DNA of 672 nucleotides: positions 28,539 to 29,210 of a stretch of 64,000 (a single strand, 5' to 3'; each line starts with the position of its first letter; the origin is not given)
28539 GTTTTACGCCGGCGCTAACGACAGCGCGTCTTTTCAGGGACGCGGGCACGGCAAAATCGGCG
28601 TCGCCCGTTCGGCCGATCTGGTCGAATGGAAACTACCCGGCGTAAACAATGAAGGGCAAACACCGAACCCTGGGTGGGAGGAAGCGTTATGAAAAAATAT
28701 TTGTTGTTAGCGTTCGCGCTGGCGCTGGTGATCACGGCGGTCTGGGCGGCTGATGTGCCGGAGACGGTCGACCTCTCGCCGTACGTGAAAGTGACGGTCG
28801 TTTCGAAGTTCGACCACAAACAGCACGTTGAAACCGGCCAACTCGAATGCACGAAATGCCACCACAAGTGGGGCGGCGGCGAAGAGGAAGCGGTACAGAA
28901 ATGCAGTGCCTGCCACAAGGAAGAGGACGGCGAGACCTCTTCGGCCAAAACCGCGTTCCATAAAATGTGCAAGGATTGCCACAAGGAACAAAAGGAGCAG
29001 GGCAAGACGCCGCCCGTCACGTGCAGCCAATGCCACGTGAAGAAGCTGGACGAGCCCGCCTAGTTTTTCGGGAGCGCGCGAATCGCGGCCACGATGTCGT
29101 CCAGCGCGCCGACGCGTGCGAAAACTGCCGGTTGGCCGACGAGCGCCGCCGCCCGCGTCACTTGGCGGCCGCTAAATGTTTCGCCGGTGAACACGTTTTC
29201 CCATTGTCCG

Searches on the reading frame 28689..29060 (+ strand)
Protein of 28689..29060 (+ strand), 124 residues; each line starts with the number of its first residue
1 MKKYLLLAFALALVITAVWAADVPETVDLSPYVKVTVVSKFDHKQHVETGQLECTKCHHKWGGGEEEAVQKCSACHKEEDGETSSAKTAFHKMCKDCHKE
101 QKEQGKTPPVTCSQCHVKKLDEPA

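Call 3: search_protein_families(library=pfam, proteins=[window:28689-29060:+], max_evalue=0.01)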
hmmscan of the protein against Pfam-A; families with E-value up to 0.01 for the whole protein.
window:28689-29060:+ (124 aa): 4 families
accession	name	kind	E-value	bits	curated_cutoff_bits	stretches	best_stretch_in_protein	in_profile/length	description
PF02085.21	Cytochrom_CIII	-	3.9e-15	56.5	22.9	1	38-116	20-101/101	Class III cytochrome C family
PF14522.11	Cytochrome_C7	-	2.3e-07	31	24.8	1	40-116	2-66/67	Cytochrome c7 and related cytochrome c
PF22113.1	Mtrc-MtrF_II-IV_dom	-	0.0036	17.3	30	1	53-119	8-91/176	Outer membrane cytochrome MtrC/MtrF-like, domains II/IV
PF07295.17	DUF1451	-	0.004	17.8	26.1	1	46-79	108-141/146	Zinc-ribbon containing domain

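Call 8: search_protein_families(library=ncbifam, proteins=[window:28689-29060:+], max_evalue=1)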
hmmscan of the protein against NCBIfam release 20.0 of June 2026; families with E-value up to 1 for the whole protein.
window:28689-29060:+ (124 aa): 6 families
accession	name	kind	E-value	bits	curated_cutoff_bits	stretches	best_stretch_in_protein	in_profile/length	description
NF045722.1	c3_cytochr_TmcA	equivalog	4.8e-18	65.2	114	1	6-117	10-125/125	acidic tetraheme cytochrome c3 TmcA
NF043011.1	CytC7_Geobact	equivalog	4.1e-09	36.8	120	2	66-116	41-88/89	cytochrome c7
NF045713.1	CxxCH_16_HmcA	equivalog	1.9e-07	30.1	400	1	43-119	159-255/541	sulfate respiration complex hexadecaheme cytochrome HmcA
NF041781.1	mnquin_red_QrcA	equivalog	4.1e-05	23.3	180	1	32-90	24-85/174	menaquinone reductase multiheme cytochrome c subunit QrcA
NF008261.0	PRK11032.1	equivalog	0.022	14.8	183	1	47-79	120-152/160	zinc ribbon-containing protein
NF047727.1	4hemeCytCCctA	equivalog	0.13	12.4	180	0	45-117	33-105/109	tetraheme c-type cytochrome CctA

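Call 19: find_homologous_proteins(query=window:28689-29060:+, max_evalue=0.001)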
Query window:28689-29060:+ (124 aa): 2 proteins with E <= 0.001 among 7 candidates.
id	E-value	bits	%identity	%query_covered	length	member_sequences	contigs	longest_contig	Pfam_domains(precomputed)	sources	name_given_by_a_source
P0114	1.3e-78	279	100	100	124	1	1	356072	PF02085.22,PF14522.12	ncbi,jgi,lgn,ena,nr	ncbi:MAG: cytochrome c3 family protein [Candidatus Lernaella stagnicola]|nr:cytochrome c3 family pro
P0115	9.2e-12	63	39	94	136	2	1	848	PF02085.22,PF14522.12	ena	-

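Call 31: search_solved_structures(query=window:28689-29060:+, max_evalue=1, show_alignments=3)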
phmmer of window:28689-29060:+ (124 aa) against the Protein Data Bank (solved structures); distinct sequences matched with E-value up to 1: 23.
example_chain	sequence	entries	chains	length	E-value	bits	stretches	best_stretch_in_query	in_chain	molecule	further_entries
3cao_A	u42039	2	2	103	2.6e-12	50.1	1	39-118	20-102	CYTOCHROME C3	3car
2bq4_A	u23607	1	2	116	6.3e-11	45.6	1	30-119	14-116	BASIC CYTOCHROME C3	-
2cy3_A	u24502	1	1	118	2.9e-07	33.8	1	41-117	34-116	CYTOCHROME C3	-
1w7o_A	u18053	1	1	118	1e-06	32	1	40-117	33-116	CYTOCHROME C3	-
1h29_A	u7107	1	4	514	1.7e-06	31.3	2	50-118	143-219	HIGH-MOLECULAR-WEIGHT CYTOCHROME C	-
1gws_A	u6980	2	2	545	2.2e-06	30.9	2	50-118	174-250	HIGH-MOLECULAR-WEIGHT CYTOCHROME C | High-molecular-weight cytochrome c precursor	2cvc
1aqe_A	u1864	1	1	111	1.2e-05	28.5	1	22-117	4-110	CYTOCHROME C3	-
1czj_A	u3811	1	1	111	2e-05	27.8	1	22-117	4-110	CYTOCHROME C3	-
1gyo_A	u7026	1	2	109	0.00079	22.7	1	45-116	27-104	CYTOCHROME C3, A DIMERIC CLASS III C-TYPE CYTOCHROME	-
3h34_A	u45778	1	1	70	0.0032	20.7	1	66-117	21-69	Cytochrome c7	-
2e84_A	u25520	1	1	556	0.0033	20.7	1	53-119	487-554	High-molecular-weight cytochrome c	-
3h33_A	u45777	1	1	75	0.0078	19.5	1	66-116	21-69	Cytochrome c7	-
6btm_A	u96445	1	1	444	0.013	18.8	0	41-85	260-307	Alternative Complex III subunit A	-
4hb6_A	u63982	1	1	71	0.023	17.9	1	65-118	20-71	PpcA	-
3h4n_A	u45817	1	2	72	0.057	16.7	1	70-118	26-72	Cytochrome c7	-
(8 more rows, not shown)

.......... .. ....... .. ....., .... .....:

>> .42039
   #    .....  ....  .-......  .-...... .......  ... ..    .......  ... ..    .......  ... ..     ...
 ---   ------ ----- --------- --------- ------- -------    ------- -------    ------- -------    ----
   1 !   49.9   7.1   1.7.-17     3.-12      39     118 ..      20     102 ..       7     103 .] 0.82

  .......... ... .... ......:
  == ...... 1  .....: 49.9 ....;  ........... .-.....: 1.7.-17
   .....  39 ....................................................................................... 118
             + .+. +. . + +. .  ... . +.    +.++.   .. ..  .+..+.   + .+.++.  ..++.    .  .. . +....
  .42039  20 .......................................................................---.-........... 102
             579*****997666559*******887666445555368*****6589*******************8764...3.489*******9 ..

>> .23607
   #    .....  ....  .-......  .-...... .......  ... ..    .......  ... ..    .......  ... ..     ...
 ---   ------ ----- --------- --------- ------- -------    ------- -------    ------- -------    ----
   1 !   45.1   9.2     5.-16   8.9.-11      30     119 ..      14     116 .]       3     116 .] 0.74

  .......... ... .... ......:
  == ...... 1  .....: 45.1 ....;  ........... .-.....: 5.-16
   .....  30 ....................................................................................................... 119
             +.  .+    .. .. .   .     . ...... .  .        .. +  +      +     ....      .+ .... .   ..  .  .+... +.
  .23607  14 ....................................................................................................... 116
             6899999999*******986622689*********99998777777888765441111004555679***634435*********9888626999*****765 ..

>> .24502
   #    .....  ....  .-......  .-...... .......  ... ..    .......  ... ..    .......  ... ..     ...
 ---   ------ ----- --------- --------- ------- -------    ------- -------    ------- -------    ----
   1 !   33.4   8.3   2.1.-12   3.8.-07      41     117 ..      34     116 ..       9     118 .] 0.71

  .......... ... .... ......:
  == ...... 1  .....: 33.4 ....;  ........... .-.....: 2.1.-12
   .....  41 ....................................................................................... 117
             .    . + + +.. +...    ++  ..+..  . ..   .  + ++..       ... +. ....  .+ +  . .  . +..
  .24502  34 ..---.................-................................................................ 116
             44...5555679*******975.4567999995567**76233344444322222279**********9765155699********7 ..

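Call 50: search_protein_representatives(protein=window:28689-29060:+)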
Query: 124 residues. Proteins with E-value up to 0.001 (for the whole library): 1147; up to 1e-10: 138; up to 1e-30: 1. The best 150 are listed.
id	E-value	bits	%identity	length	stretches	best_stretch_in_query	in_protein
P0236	8.4e-40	151.8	60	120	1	3-118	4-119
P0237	2.1e-29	118.2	39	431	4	18-122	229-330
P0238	6.0e-24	100.6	41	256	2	40-120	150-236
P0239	3.0e-22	95.1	50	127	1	6-119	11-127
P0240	4.2e-22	94.7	39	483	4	21-118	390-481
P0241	1.7e-21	92.7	40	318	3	19-122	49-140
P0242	5.9e-21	91.0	43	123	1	4-118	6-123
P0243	6.0e-21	90.9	47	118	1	5-116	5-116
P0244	1.9e-20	89.3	42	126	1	4-121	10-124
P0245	5.2e-19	84.7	44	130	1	1-119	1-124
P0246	5.0e-18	81.5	37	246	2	24-120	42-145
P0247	1.0e-17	80.5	37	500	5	39-119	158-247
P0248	1.1e-17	80.4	45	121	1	1-119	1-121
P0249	1.3e-17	80.2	50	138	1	15-119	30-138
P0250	5.7e-17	78.1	41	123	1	7-118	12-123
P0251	7.9e-17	77.6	47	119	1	11-116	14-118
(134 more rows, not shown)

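Call 51: list_cluster_members(proteins=[P0236, P0239, P0242, P0243, P0244, P0245, P0248, P0249, P0250, P0251])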
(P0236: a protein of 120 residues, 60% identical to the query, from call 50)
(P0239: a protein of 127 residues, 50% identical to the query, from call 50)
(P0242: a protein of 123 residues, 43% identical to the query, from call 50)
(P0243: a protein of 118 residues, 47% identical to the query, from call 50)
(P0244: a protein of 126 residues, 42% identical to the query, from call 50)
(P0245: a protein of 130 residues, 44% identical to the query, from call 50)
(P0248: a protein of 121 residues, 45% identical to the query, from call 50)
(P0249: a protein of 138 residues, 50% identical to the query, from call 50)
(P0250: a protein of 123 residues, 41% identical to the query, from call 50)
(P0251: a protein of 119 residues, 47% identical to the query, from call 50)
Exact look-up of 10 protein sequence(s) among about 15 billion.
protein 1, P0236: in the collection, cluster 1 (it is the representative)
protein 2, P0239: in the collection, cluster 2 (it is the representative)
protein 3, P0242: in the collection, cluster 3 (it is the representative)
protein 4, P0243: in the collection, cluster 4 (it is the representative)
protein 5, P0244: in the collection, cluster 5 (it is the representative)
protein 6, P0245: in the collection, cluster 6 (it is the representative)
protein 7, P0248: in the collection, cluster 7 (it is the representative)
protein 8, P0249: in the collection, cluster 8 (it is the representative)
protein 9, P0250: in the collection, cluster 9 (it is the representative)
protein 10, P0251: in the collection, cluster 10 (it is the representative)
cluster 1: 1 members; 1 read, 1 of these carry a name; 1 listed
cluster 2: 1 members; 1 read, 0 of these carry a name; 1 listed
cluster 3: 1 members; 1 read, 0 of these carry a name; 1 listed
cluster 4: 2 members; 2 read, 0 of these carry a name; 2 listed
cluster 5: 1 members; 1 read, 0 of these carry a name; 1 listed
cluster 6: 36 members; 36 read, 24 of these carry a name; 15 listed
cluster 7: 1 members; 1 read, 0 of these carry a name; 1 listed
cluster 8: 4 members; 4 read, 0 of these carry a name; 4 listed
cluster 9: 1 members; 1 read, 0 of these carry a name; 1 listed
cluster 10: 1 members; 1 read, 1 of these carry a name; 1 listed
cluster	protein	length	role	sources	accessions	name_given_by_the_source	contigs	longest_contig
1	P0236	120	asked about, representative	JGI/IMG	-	Class III cytochrome C family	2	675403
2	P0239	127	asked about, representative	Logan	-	-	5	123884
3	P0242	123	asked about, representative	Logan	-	-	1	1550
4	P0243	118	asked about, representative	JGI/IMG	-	-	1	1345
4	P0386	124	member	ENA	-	-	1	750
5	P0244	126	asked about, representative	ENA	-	-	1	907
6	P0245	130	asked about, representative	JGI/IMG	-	hypothetical protein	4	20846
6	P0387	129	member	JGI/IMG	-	hypothetical protein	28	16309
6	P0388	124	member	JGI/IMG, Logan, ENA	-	hypothetical protein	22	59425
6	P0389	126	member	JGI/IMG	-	hypothetical protein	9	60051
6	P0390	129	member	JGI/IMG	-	Ni/Co efflux regulator RcnB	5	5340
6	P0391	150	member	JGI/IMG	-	hypothetical protein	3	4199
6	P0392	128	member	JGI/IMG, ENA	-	hypothetical protein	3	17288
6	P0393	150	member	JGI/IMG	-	predicted CXXCH cytochrome family protein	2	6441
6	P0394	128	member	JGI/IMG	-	hypothetical protein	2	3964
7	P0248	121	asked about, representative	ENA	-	-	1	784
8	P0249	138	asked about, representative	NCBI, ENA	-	-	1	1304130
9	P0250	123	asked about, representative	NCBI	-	-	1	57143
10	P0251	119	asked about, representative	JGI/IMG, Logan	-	hypothetical protein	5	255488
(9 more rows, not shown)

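Call 66: find_encoding_contigs(protein=P0239, flank=5000, max_places=2)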
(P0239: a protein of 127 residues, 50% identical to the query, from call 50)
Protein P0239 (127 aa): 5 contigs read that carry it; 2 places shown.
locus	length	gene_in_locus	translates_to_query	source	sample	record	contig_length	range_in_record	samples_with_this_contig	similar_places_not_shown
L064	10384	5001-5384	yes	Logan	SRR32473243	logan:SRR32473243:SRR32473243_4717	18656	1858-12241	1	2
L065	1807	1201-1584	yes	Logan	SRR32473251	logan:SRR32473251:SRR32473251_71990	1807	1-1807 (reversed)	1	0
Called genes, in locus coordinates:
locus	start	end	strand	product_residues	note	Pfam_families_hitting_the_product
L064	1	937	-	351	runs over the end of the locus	PF01075:Glyco_transf_9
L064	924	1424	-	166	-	PF01467:CTP_transf_like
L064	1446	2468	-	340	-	PF00294:PfkB, PF08543:Phos_pyr_kin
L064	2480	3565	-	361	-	PF01075:Glyco_transf_9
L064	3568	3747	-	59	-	PF03966:Trm112p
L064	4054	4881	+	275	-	PF07610:DUF1573, PF22544:HYDIN_VesB_CFA65-like_Ig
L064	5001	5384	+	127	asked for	PF02085:Cytochrom_CIII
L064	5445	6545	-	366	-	PF19583:ODP (weak), PF00753:Lactamase_B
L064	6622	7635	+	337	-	PF08220:HTH_DeoR (weak), PF08279:HTH_11, PF12840:HTH_20 (weak), PF13280:WYL, PF25583:WCX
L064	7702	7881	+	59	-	-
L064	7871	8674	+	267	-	PF10040:CRISPR_Cas6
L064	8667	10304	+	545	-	PF00270:DEAD, PF04851:ResIII (weak), PF00271:Helicase_C (weak), PF22590:Cas3-like_C_2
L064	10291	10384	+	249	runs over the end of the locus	-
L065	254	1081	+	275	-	PF07610:DUF1573, PF22544:HYDIN_VesB_CFA65-like_Ig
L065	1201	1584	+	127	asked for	PF02085:Cytochrom_CIII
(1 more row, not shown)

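Call 67: find_encoding_contigs(protein=P0249, flank=5000, max_places=1)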
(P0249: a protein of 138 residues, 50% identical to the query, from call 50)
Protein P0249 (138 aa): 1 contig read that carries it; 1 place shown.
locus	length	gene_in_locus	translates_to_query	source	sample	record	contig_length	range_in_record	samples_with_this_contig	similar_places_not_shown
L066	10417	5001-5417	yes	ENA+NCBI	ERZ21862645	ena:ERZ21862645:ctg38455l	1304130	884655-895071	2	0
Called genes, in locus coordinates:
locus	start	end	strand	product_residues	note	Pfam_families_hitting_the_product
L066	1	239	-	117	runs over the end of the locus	PF02130:YbeY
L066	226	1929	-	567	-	PF07698:7TM-7TMR_HD, PF01966:HD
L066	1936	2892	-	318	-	PF02562:PhoH, PF13245:AAA_19 (weak), PF13604:AAA_30 (weak)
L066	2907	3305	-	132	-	PF01894:YjbQ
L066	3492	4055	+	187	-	PF02674:Colicin_V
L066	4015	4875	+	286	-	PF01503:PRA-PH (faint), PF03819:MazG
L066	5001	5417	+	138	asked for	PF02085:Cytochrom_CIII, PF14522:Cytochrome_C7 (faint)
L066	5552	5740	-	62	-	PF12797:Fer4_2 (faint), PF12837:Fer4_6 (weak), PF13237:Fer4_10, PF00037:Fer4 (weak), PF14697:Fer4_21, PF12838:Fer4_7, PF13187:Fer4_9, PF00037:Fer4 (weak), +3 more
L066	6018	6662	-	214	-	PF13174:TPR_6 (faint), PF13371:TPR_9 (faint), PF13428:TPR_14 (faint), PF13432:TPR_16, PF14561:TPR_20 (faint), PF13424:TPR_12 (weak), PF13432:TPR_16 (weak), PF14559:TPR_19 (weak), +11 more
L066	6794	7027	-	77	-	PF08679:DsrD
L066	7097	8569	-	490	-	PF01656:CbiA, PF13500:AAA_26, PF07685:GATase_3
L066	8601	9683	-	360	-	PF03460:NIR_SIR_ferr, PF01077:NIR_SIR, PF12838:Fer4_7 (weak)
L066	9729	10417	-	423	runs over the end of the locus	PF01077:NIR_SIR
